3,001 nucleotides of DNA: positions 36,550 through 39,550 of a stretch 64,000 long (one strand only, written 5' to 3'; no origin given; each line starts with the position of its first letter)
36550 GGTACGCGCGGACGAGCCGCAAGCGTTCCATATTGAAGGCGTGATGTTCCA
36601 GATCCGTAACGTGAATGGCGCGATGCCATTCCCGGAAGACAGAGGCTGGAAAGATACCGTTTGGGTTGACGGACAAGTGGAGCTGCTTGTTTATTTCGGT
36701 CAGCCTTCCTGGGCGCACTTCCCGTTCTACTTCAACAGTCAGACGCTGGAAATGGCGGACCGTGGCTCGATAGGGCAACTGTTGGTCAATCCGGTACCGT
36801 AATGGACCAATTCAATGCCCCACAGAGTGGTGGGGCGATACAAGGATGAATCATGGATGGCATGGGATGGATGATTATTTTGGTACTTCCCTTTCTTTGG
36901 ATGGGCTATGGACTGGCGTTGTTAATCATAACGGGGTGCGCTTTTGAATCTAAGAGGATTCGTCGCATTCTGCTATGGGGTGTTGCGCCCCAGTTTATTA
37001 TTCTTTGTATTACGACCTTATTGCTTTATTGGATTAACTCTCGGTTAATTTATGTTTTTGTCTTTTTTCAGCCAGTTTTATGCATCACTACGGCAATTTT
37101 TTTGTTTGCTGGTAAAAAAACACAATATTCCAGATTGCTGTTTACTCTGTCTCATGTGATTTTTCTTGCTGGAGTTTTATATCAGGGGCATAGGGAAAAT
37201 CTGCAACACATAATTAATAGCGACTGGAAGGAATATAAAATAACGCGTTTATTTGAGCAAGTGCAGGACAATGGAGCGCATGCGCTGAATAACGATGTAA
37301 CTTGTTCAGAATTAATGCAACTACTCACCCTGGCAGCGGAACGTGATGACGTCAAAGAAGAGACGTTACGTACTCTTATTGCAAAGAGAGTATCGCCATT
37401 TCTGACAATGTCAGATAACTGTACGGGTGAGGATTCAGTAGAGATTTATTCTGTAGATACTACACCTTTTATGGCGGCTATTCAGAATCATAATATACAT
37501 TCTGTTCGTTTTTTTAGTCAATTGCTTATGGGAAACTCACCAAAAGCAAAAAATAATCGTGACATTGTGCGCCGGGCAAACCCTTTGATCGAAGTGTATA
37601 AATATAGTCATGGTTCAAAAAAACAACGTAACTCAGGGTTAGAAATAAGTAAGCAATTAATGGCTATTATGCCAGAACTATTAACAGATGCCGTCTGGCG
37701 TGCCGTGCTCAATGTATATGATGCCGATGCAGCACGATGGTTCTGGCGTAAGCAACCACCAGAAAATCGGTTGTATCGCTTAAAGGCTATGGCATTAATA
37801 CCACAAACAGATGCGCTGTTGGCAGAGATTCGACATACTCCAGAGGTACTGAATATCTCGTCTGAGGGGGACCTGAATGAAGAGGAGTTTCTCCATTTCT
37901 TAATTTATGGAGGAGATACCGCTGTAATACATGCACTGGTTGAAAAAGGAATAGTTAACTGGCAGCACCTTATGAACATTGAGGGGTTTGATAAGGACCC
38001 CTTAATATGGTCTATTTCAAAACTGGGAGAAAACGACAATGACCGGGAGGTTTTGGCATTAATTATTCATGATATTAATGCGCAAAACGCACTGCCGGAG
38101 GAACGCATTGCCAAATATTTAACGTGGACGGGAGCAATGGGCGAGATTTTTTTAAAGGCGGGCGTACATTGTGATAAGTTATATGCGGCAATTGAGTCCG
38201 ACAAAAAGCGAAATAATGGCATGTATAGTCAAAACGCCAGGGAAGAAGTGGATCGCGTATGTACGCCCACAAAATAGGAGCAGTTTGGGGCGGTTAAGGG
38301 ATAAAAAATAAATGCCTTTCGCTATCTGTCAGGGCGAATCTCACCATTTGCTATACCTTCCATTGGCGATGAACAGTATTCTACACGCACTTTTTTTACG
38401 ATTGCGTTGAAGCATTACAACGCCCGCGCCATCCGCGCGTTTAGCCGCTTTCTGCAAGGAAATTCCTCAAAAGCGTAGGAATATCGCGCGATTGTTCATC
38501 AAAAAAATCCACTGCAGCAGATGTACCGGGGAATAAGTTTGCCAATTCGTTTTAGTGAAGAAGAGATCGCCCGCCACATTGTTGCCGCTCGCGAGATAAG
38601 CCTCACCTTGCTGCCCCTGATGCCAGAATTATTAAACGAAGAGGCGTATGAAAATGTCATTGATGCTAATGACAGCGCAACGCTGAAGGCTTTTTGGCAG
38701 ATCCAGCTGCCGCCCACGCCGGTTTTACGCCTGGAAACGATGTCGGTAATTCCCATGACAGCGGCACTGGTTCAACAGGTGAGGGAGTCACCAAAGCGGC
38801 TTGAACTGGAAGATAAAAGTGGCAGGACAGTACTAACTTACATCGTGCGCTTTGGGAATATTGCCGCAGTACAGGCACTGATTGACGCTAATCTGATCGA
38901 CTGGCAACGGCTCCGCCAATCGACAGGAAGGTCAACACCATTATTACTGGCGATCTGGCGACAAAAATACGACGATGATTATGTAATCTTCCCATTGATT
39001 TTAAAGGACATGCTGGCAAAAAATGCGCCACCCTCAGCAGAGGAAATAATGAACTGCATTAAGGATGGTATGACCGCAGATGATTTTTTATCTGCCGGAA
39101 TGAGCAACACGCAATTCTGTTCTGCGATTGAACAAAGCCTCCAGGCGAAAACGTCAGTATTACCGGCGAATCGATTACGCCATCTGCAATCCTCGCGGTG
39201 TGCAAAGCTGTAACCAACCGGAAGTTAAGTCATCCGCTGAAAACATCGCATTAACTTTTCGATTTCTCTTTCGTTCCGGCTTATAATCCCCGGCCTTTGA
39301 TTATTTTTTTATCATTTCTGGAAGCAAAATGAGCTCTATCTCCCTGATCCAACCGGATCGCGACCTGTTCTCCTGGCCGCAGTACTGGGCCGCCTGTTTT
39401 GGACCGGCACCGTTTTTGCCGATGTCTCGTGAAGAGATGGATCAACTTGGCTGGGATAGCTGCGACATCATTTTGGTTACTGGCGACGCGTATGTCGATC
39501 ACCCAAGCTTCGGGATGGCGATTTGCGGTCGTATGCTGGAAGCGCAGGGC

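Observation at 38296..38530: Second ankyrin-like gene is 5'-truncated and interrupted by an in-frame amber codon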

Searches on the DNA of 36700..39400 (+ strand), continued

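Call 64: search_rna_families(source=window, start=36700, end=39400, threshold=evalue, max_evalue=1)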
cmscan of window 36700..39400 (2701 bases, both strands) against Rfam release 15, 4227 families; matches with E-value up to 1: 1.
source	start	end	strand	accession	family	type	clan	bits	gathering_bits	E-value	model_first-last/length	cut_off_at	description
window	36762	36827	+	RF03624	mir-5345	Gene; miRNA;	-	20.8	95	0.4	1-76/76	no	mir-5345 microRNA precursor family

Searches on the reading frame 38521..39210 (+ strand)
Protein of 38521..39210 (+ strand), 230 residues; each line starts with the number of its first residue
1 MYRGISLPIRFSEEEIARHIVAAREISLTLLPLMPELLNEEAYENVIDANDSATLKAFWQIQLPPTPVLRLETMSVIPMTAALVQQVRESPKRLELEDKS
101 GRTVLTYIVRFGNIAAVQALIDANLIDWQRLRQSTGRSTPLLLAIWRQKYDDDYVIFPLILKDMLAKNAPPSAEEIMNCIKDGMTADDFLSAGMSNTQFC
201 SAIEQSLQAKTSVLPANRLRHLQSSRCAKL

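Call 23: search_protein_families(proteins=[window:38521-39210:+], library=ncbifam, max_evalue=1)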
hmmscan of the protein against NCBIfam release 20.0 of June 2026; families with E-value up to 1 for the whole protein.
window:38521-39210:+ (230 aa): 2 families
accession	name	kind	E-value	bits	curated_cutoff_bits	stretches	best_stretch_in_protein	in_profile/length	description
NF043028.1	T4SS_AnkX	equivalog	0.14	10.2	1400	1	84-146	441-501/938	Dot/Icm T4SS effector AnkN/AnkX/LegA8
NF043022.1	T4SS_AnkG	equivalog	0.15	10.8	500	1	97-162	361-424/455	Dot/Icm T4SS effector AnkG/AnkZ/LegA7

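Call 40: list_cluster_members(proteins=[window:38521-39210:+, window:38539-39210:+, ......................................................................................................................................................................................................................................, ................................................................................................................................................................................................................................, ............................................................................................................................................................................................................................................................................])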
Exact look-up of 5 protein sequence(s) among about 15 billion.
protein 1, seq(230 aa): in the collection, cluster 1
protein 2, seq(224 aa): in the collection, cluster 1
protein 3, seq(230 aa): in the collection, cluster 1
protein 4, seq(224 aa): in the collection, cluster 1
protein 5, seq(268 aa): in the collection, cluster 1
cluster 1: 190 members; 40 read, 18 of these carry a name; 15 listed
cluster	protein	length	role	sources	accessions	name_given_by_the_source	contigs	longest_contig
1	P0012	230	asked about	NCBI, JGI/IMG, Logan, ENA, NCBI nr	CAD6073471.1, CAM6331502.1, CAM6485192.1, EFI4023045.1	TPA: hypothetical protein HIF34_000970 [Escherichia coli] | ankyrin repeat domain-containing protein [Escherichia coli]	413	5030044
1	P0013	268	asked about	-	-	ankyrin repeat domain-containing protein [Escherichia coli] | Ankyrin repeat domain-containing protein n=1 Tax=Escherichia coli TaxID=562 ...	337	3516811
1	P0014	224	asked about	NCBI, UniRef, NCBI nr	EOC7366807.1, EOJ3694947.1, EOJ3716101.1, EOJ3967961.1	ankyrin repeat domain-containing protein [Escherichia coli] | ankyrin repeat domain-containing protein n=1 Tax=Escherichia TaxID=561 RepID=UPI001D0C5D9B | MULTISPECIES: ankyrin repeat domain-containing protein [Escherichia]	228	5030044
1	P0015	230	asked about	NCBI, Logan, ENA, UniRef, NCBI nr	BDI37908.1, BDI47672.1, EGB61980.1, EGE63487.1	ankyrin repeat domain-containing protein [Escherichia coli] | Uncharacterized protein n=1 Tax=Escherichia coli TaxID=562 RepID=A0A0L6ZW44_ECOLX | hypothetical protein ERJG_02136 [Escherichia coli M863]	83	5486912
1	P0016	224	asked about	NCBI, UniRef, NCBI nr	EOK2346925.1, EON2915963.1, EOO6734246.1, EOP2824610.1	hypothetical protein NKK66_RS00065 [Escherichia coli] | hypothetical protein n=1 Tax=Escherichia TaxID=561 RepID=UPI0002ECFD33 | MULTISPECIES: hypothetical protein [Escherichia]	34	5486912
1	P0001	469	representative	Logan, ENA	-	-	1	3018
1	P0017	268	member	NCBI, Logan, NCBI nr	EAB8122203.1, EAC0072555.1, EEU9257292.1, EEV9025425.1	ankyrin repeat domain-containing protein [Escherichia coli] | hypothetical protein [Escherichia coli]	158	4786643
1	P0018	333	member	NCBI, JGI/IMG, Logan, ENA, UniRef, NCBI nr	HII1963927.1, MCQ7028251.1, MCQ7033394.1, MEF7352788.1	hypothetical protein [Escherichia coli] | hypothetical protein | hypothetical protein n=1 Tax=Escherichia coli TaxID=562 RepID=UPI000B077899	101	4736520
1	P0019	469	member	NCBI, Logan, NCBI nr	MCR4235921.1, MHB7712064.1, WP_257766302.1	hypothetical protein ACYCNZ_04555 [Escherichia coli] | hypothetical protein [Escherichia coli]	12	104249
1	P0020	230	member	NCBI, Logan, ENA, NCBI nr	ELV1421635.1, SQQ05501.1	Uncharacterised protein [Escherichia coli] | hypothetical protein [Escherichia coli]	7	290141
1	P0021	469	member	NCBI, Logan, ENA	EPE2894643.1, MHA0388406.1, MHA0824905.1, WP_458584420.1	hypothetical protein ACXY9P_03900 [Escherichia coli]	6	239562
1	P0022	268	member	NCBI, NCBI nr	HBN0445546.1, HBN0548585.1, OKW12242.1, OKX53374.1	TPA: ankyrin repeat domain-containing protein [Escherichia coli] | hypothetical protein AWP75_26160 [Escherichia coli]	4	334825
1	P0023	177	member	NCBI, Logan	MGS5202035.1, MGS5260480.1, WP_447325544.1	hypothetical protein ACVD13_00920 [Escherichia coli]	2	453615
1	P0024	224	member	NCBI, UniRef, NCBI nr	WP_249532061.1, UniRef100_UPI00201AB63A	ankyrin repeat domain-containing protein [Escherichia coli] | ankyrin repeat domain-containing protein n=1 Tax=Escherichia coli TaxID=562 ...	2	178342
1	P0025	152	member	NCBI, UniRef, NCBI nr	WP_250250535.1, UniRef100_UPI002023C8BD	ankyrin repeat domain-containing protein [Escherichia coli] | ankyrin repeat domain-containing protein n=1 Tax=Escherichia coli TaxID=562 ...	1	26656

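Call 42: find_encoding_contigs(protein=P0015, flank=3000, max_places=10)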
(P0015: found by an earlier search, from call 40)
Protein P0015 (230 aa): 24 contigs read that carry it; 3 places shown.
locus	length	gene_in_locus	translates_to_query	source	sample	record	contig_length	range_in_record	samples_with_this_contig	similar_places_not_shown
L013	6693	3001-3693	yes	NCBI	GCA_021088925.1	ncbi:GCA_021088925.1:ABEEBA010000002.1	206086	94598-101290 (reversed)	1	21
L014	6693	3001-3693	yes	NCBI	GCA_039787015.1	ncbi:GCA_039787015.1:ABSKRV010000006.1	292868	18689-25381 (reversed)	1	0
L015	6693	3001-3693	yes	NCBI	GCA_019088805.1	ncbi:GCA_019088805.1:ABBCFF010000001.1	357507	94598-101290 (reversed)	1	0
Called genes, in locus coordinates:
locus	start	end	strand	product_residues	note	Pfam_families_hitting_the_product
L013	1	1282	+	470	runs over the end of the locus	PF07732:Cu-oxidase_3, PF07731:Cu-oxidase_2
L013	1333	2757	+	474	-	-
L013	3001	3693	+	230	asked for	-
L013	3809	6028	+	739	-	PF08497:Radical_SAM_N, PF04055:Radical_SAM, PF11842:DUF3362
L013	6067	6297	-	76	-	PF04102:SlyX (faint), PF04728:LPP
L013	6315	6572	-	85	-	PF04728:LPP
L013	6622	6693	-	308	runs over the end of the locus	PF12883:DUF3828, PF26580:Mtb12_C (faint)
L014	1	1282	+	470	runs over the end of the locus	PF07732:Cu-oxidase_3, PF07731:Cu-oxidase_2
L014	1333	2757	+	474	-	-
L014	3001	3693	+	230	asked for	-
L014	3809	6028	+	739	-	PF08497:Radical_SAM_N, PF04055:Radical_SAM, PF11842:DUF3362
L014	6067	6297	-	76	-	PF04102:SlyX (faint), PF04728:LPP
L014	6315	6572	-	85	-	PF04728:LPP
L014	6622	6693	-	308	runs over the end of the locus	PF12883:DUF3828, PF26580:Mtb12_C (faint)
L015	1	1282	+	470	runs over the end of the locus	PF07732:Cu-oxidase_3, PF07731:Cu-oxidase_2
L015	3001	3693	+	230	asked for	-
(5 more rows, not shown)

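Call 54: find_encoding_contigs(protein=P0017, flank=3000, max_places=4)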
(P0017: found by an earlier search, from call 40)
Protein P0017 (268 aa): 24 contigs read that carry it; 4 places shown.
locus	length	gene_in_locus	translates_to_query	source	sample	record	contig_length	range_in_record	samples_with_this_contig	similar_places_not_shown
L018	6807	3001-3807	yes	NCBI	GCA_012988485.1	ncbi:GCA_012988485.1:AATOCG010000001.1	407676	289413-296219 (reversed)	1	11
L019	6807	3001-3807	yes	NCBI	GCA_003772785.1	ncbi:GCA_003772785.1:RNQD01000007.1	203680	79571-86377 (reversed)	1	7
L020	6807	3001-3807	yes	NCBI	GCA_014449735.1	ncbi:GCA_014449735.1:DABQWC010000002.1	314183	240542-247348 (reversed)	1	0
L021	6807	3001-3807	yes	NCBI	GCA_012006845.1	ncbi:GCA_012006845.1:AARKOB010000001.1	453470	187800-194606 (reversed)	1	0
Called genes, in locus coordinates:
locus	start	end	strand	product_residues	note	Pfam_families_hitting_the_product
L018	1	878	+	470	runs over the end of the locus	PF07732:Cu-oxidase_3, PF07731:Cu-oxidase_2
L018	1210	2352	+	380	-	-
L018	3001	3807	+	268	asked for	-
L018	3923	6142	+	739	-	PF08497:Radical_SAM_N, PF04055:Radical_SAM, PF11842:DUF3362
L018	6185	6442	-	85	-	PF04728:LPP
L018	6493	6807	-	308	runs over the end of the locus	PF12883:DUF3828, PF26580:Mtb12_C (faint)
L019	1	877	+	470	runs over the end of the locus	PF07732:Cu-oxidase_3, PF07731:Cu-oxidase_2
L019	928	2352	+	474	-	-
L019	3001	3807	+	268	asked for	-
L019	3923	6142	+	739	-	PF08497:Radical_SAM_N, PF04055:Radical_SAM, PF11842:DUF3362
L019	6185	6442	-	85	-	PF04728:LPP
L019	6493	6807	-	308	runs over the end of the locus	PF12883:DUF3828, PF26580:Mtb12_C (faint)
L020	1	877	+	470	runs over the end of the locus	PF07732:Cu-oxidase_3, PF07731:Cu-oxidase_2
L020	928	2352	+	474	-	-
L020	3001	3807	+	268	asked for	-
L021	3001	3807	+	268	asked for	-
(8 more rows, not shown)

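Call 55: find_encoding_contigs(protein=P0020, flank=3000, max_places=3)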
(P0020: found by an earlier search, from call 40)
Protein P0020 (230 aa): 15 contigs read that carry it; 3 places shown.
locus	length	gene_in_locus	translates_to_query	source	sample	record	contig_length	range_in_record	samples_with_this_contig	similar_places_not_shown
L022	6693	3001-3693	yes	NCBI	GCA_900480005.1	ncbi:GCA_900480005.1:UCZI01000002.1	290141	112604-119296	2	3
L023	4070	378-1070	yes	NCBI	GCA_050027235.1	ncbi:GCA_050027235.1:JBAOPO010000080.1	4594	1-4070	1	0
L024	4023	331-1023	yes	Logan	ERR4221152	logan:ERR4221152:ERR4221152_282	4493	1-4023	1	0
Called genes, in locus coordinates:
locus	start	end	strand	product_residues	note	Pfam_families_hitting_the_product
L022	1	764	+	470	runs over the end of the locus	PF07732:Cu-oxidase_3, PF07731:Cu-oxidase_2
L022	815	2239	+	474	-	-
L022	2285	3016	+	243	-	-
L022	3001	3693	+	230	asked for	-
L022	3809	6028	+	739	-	PF08497:Radical_SAM_N, PF04055:Radical_SAM, PF11842:DUF3362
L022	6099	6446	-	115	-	-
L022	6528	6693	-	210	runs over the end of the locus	-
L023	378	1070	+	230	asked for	-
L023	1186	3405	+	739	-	PF08497:Radical_SAM_N, PF04055:Radical_SAM, PF11842:DUF3362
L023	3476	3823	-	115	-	-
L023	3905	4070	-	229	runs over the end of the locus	?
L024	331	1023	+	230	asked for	-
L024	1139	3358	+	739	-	PF08497:Radical_SAM_N, PF04055:Radical_SAM, PF11842:DUF3362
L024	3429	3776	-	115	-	-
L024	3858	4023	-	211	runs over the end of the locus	?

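Call 56: find_encoding_contigs(protein=P0023, flank=3000, max_places=2)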
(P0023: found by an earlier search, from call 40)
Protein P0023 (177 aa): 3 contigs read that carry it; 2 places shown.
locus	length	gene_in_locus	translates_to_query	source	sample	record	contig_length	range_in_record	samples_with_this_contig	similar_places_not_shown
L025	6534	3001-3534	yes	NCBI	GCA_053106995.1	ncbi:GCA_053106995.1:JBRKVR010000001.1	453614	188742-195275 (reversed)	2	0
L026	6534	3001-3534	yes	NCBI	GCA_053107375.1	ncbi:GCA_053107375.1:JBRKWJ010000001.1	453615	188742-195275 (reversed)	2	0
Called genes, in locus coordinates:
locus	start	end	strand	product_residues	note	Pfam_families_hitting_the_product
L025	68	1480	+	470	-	PF07732:Cu-oxidase_3, PF07731:Cu-oxidase_2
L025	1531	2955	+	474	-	-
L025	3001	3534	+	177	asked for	-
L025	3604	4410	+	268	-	-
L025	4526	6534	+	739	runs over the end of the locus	PF08497:Radical_SAM_N, PF04055:Radical_SAM, PF11842:DUF3362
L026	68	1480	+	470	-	PF07732:Cu-oxidase_3, PF07731:Cu-oxidase_2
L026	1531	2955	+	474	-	-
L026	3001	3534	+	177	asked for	-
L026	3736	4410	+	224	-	-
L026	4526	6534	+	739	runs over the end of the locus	PF08497:Radical_SAM_N, PF04055:Radical_SAM, PF11842:DUF3362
